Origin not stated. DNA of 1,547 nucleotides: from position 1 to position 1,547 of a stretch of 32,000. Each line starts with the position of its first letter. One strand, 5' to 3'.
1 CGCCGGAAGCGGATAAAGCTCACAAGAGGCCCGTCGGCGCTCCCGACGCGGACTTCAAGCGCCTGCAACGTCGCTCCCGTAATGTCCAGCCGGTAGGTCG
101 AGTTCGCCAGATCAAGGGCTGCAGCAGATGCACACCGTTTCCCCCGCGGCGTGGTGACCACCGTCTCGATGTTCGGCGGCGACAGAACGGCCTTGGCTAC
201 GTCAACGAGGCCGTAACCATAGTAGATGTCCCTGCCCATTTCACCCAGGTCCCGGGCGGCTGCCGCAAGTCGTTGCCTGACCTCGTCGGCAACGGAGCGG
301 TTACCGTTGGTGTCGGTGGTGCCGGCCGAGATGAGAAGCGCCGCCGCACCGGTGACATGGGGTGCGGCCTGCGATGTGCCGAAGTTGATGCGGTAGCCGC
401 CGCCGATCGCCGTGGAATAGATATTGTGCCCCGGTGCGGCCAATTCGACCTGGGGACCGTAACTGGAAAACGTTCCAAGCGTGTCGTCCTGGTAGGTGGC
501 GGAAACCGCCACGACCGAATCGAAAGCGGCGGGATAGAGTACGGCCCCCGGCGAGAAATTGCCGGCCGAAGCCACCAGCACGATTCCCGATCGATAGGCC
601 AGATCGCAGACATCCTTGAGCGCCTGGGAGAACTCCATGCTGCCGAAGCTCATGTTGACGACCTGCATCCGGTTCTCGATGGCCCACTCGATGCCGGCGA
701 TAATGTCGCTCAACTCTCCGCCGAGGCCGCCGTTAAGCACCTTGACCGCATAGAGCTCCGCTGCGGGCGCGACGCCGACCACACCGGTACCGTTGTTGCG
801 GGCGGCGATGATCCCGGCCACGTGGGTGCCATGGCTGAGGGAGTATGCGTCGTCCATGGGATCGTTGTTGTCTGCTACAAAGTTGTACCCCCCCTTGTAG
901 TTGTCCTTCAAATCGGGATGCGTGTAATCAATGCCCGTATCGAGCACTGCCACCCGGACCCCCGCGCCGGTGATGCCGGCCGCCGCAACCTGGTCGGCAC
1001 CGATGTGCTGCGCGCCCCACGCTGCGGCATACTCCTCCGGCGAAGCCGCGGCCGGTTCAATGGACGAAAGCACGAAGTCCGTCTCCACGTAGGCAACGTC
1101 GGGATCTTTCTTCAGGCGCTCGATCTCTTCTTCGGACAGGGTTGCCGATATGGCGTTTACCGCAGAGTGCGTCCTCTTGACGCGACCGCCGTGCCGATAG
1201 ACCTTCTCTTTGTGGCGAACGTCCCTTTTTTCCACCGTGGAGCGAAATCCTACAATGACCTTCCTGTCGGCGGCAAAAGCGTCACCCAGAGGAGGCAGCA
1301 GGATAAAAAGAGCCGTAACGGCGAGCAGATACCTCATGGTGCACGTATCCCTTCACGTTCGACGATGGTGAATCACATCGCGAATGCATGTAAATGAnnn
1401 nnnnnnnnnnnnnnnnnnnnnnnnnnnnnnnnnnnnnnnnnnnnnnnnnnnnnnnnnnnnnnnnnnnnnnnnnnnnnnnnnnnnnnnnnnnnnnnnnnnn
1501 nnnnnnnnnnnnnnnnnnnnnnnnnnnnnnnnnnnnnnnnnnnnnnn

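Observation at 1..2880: OmcZ-type octaheme nanowire cytochrome with a CX14CH site and IPT/TIG pro-domains, paired with its S8 maturation protease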

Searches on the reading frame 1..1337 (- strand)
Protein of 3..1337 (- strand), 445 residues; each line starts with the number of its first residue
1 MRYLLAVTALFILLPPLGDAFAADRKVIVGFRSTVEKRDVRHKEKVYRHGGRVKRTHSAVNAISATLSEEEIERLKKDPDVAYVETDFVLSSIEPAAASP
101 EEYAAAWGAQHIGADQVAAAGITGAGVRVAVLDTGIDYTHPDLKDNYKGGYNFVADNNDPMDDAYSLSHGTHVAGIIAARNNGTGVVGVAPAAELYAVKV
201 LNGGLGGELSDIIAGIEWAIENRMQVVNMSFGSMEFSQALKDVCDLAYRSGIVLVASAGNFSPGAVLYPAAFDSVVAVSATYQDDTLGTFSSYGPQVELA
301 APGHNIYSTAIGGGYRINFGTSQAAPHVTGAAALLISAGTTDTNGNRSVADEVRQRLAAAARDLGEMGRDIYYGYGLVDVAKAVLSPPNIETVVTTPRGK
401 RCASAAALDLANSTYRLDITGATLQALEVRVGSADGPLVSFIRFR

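Call 5: search_protein_families(library=pfam, proteins=[window:1-1337:-], max_evalue=0.1)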
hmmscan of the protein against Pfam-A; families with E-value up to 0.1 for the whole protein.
window:1-1337:- (445 aa): 4 families
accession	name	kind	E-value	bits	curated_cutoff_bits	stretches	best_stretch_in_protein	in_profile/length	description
PF00082.27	Peptidase_S8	-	1.1e-58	199.3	21.8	1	124-376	1-288/288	Subtilase family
PF05922.21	Inhibitor_I9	-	4.3e-07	31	21.2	1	50-90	38-79/82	Peptidase inhibitor I9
PF01828.24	Peptidase_A4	-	0.0097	15.8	22.3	1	81-191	15-115/206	Peptidase A4 family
PF22148.1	Fervidolysin_NPro-like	-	0.072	13.9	21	0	26-85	19-79/81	Fervidolysin N-terminal prodomain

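Call 6: search_protein_families(library=ncbifam, proteins=[window:1-1337:-], max_evalue=0.1)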
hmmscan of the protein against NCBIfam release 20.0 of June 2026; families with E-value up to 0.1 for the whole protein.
window:1-1337:- (445 aa): 9 families
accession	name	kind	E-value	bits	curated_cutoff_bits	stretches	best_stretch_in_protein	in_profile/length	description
TIGR03921.1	T7SS_mycosin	equivalog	3.7e-57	194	278.75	1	121-432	10-339/353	type VII secretion-associated serine protease mycosin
NF049966.1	QH_SP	equivalog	6.7e-25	87.7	165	1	128-356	1-210/219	subtilisin-like serine protease QhpE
NF033595.1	denti_PrtP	equivalog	1.2e-23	83.6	300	2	226-384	341-502/606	dentilisin complex serine proteinase subunit PrtP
NF051851.1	AtpSerPepEprS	equivalog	1.3e-22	79.7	1700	2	77-197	22-146/988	autotransporter serine peptidase EprS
TIGR03895.1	protease_PatA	subfamily_domain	1.1e-18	67.4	421.05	1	169-361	1-200/606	PatA/PatG family cyanobactin maturation protease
NF040553.1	SGO_0316_fam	subfamily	6.2e-15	54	1400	2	151-262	343-465/1486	SGO_0316/SGO_0317 family LPXTG-anchored serine peptidase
NF040809.1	germ_prot_CspBA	exception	6.1e-14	50.6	1250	2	297-383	434-521/1099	bifunctional germination protease/germinant receptor pseudoprotease CspBA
NF042956.1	IteS_antiphage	equivalog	2.1e-10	39.5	900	1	81-263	212-396/747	S8 family anti-phage peptidase IteS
NF040808.2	CspC_non_triad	exception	3.5e-09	35.6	675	2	117-145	88-116/556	bile acid germinant receptor pseudoprotease CspC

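Call 33: search_solved_structures(query=window:3-1337:-, max_evalue=1e-20)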
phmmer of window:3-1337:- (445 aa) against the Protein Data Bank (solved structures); distinct sequences matched with E-value up to 1e-20: 147 (the best 60 are shown).
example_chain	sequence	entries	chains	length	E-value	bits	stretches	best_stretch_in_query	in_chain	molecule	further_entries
3whi_A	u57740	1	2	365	3.4e-76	259.9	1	23-383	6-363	Subtilisin E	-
5gl8_A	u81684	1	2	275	4.2e-61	210.2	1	106-383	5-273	Subtilisin NAT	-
3vyv_A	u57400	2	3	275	5.6e-61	209.8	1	106-383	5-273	Subtilisin NAT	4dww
6o44_A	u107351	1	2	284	1e-60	208.9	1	106-384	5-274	Nattokinase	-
6pak_A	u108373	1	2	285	1.8e-60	208.1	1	106-384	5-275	Subtilisin E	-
1mee_A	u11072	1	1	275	2.4e-60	207.7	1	106-383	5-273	MESENTERICOPEPTIDASE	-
1scj_A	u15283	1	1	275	6.4e-60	206.3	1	106-383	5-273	SUBTILISIN E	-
1ak9_A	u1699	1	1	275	5.8e-59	203.1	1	106-383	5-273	SUBTILISIN 8321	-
1aqn_A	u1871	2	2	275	6.4e-59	203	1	106-383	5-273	SUBTILISIN 8324 | SUBTILISIN BPN'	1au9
1s01_A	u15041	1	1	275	9e-59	202.5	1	106-383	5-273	Subtilisin BPN'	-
1scn_E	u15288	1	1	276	1.1e-58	202.3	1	107-387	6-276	SUBTILISIN CARLSBERG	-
1c3l_A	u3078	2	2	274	2e-58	201.4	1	107-383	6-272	SUBTILISIN-CARLSBERG | Subtilisin Carlsberg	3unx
1suc_A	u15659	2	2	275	2.2e-58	201.2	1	106-383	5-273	SUBTILISIN BPN' CRB-S3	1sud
1sbi_A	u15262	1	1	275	2.4e-58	201.1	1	106-383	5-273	SUBTILISIN 8397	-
1af4_A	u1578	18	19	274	2.4e-58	201.1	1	107-383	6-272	SUBTILISIN CARLSBERG | SUBTILISIN CARLSBERG, TYPE VIII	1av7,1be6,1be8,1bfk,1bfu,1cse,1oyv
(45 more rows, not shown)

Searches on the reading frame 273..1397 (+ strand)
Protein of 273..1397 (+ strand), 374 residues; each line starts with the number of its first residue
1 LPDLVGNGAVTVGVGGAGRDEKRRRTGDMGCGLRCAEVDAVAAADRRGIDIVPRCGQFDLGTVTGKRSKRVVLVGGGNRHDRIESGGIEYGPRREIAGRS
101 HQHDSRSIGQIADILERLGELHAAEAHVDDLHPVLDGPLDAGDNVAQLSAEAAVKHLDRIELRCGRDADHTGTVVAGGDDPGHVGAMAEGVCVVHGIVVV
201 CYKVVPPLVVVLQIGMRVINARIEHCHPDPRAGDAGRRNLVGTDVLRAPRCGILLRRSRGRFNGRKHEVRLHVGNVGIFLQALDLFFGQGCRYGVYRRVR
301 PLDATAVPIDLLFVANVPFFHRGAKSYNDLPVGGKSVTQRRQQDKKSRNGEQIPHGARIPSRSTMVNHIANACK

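Call 56: search_protein_families(library=pfam, proteins=[window:273-1397:+], max_evalue=0.01)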
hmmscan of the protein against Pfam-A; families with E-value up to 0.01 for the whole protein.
window:273-1397:+ (374 aa): 0 families
